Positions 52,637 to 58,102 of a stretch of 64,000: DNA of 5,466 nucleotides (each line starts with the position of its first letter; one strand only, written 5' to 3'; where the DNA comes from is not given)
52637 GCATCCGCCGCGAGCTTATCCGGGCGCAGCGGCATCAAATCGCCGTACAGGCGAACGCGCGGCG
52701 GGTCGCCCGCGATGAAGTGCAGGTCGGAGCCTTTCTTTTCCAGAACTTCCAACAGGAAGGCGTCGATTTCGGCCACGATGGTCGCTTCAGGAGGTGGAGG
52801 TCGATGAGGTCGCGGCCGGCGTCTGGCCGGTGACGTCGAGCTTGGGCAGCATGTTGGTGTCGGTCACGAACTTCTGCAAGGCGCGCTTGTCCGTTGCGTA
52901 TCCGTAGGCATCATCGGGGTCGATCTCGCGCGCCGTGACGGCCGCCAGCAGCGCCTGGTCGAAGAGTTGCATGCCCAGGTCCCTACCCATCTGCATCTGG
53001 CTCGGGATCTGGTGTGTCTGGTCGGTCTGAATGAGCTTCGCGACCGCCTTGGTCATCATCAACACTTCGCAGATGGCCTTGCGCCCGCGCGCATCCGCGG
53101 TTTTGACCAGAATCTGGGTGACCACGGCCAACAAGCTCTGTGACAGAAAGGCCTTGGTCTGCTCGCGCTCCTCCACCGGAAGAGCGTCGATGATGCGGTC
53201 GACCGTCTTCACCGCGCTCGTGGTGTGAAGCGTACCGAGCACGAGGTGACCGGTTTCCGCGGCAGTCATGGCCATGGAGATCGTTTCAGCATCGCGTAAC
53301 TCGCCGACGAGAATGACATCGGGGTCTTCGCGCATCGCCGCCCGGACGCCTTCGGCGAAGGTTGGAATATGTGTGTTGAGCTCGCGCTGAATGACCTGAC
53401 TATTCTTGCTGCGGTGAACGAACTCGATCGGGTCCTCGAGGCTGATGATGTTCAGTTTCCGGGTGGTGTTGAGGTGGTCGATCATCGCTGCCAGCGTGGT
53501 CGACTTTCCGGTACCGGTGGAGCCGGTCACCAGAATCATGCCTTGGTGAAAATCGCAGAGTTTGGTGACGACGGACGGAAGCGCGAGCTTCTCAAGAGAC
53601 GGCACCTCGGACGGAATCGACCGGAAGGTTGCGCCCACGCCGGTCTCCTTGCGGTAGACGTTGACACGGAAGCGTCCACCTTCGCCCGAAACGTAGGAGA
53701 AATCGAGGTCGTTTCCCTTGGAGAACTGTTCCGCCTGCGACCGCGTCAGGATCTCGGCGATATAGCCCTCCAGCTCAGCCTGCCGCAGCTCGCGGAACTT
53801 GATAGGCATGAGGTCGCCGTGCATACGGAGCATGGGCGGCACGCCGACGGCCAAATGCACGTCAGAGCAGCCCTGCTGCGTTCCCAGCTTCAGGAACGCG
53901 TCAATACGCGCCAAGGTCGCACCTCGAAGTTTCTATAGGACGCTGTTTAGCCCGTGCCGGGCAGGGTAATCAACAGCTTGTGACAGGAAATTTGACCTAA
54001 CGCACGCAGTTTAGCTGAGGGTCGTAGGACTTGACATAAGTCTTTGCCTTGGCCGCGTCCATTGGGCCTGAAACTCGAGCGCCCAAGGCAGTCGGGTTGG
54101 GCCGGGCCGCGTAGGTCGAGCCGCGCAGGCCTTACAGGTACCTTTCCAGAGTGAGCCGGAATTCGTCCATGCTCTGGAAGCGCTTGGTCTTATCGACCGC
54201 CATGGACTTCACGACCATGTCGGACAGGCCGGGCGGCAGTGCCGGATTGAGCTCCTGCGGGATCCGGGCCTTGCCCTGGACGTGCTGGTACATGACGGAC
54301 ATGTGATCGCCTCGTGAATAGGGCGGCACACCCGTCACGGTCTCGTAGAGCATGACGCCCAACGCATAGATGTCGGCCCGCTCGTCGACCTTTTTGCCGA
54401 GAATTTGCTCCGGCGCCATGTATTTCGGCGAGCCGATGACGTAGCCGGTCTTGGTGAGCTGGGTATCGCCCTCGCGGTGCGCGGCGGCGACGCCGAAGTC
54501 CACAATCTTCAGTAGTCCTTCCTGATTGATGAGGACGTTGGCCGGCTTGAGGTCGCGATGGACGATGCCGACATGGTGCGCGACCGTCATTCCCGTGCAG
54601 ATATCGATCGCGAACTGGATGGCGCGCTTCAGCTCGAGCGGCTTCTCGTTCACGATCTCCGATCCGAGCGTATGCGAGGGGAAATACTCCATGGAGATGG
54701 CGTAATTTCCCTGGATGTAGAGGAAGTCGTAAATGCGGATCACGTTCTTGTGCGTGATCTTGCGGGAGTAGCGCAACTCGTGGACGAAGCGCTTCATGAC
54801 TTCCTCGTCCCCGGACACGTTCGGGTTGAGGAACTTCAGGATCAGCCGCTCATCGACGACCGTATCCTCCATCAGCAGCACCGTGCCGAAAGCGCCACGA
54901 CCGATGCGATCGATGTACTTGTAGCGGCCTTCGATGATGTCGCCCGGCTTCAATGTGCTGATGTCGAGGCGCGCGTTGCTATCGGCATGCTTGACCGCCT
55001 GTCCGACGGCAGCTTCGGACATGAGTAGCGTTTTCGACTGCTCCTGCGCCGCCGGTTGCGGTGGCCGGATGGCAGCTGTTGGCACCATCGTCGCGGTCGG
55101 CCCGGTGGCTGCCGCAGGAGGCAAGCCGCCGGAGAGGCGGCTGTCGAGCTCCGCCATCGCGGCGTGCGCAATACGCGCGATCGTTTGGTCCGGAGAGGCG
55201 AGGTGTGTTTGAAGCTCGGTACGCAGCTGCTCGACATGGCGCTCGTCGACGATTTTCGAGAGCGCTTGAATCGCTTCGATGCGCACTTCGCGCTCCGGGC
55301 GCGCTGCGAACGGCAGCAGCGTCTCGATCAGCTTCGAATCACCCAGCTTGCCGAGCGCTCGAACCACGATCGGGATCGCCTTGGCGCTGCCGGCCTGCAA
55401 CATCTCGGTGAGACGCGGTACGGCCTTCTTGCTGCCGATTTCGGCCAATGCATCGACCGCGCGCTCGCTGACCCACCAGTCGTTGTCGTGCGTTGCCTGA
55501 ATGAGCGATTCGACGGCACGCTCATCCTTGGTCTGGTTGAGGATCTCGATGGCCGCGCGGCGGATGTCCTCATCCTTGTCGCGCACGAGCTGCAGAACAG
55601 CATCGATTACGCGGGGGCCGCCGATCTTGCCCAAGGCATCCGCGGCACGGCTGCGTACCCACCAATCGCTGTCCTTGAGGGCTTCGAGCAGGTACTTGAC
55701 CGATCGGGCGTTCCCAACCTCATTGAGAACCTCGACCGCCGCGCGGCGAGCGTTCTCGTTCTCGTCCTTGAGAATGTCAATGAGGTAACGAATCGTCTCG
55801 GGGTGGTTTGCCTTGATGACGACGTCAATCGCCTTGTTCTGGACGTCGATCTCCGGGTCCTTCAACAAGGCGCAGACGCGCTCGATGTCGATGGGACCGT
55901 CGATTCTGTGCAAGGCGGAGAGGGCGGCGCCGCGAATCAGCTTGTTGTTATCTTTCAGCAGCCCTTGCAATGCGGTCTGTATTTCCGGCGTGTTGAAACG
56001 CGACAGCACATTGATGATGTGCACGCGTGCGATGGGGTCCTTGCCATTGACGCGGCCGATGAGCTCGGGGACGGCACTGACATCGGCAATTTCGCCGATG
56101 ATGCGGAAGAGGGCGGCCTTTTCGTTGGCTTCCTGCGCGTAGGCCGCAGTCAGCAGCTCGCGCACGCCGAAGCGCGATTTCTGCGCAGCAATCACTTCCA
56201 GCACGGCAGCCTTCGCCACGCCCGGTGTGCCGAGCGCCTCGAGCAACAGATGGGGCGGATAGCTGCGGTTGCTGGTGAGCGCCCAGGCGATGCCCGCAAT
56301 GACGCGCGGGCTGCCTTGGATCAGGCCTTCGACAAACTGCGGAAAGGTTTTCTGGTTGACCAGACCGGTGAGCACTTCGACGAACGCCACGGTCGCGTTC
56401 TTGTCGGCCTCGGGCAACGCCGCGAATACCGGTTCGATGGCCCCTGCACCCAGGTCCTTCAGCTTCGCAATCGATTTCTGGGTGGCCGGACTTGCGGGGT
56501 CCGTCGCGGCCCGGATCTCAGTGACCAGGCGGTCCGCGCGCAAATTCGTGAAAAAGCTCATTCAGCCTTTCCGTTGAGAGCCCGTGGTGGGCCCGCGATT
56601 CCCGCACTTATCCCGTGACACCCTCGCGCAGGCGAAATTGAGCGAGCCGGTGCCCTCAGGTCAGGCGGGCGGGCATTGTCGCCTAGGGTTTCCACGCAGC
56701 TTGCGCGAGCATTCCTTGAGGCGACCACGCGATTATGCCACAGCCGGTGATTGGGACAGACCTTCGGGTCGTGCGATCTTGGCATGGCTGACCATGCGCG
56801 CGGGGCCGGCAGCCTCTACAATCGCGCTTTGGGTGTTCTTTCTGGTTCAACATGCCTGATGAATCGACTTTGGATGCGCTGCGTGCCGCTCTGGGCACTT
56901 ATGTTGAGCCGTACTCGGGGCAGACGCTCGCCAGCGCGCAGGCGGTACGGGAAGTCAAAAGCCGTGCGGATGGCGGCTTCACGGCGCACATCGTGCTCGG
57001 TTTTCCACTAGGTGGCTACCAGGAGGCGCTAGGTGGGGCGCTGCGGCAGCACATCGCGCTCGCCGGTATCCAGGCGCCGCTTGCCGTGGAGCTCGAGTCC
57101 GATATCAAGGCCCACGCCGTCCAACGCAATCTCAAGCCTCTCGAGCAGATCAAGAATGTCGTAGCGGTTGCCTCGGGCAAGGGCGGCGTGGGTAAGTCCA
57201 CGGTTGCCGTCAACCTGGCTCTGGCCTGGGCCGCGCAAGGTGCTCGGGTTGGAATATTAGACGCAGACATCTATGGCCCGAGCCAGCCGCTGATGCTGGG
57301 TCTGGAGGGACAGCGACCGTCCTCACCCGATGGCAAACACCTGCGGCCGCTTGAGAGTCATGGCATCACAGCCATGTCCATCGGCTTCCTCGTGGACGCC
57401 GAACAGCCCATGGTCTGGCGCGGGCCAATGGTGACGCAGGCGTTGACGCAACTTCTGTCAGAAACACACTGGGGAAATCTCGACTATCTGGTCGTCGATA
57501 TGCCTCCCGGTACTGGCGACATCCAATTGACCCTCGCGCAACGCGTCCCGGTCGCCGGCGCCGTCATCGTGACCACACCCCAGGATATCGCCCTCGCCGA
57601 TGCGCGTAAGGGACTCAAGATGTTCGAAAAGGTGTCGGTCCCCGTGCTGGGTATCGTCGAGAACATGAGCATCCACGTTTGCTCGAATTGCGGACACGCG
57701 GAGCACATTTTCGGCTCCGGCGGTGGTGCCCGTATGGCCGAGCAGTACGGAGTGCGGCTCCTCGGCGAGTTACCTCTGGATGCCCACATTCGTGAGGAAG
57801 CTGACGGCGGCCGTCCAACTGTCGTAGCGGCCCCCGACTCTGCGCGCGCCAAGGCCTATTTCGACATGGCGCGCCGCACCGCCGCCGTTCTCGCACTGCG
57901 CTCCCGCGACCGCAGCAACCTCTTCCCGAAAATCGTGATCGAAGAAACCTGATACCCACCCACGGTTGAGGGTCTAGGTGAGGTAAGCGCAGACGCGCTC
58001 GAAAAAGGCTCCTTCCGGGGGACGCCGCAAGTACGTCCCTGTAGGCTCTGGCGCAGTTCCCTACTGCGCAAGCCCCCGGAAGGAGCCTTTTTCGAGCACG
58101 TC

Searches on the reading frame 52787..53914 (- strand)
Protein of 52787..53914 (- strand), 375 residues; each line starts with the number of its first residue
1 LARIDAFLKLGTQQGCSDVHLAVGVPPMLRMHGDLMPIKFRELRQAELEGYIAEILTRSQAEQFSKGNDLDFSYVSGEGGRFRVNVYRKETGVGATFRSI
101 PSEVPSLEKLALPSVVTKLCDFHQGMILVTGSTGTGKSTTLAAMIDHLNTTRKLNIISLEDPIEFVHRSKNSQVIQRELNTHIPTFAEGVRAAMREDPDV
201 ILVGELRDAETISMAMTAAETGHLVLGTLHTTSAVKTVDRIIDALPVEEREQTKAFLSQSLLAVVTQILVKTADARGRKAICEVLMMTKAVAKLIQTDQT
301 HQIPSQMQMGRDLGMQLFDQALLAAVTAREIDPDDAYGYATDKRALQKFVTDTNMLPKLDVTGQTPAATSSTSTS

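Call 59: search_protein_families(library=pfam, proteins=[window:52787-53914:-], max_evalue=0.00001)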
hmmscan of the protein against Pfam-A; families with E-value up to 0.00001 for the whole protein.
window:52787-53914:- (375 aa): 1 family
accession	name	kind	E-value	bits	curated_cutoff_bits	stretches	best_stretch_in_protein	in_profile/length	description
PF00437.27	T2SSE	-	3.3e-45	154.8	24.9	1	121-309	139-311/370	Type II/IV secretion system protein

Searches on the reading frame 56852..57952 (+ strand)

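Call 59: search_protein_families(library=pfam, proteins=[window:56852-57952:+], max_evalue=0.00001)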
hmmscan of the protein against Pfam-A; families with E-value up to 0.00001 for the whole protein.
window:56852-57952:+ (366 aa): 4 families
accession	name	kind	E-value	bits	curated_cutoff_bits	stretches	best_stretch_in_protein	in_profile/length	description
PF10609.15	ParA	-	3.2e-104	348.2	27.1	1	99-342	1-244/246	NUBPL iron-transfer P-loop NTPase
PF01656.29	CbiA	-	8.6e-13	48.8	25.4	1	104-272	1-82/125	CobQ/CobB/MinD/ParA nucleotide binding domain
PF13614.12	AAA_31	-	2.5e-09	37.7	27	1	102-140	2-40/177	AAA domain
PF09140.17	MipZ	-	5e-07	29.7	20.7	1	103-144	2-43/262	ATPase MipZ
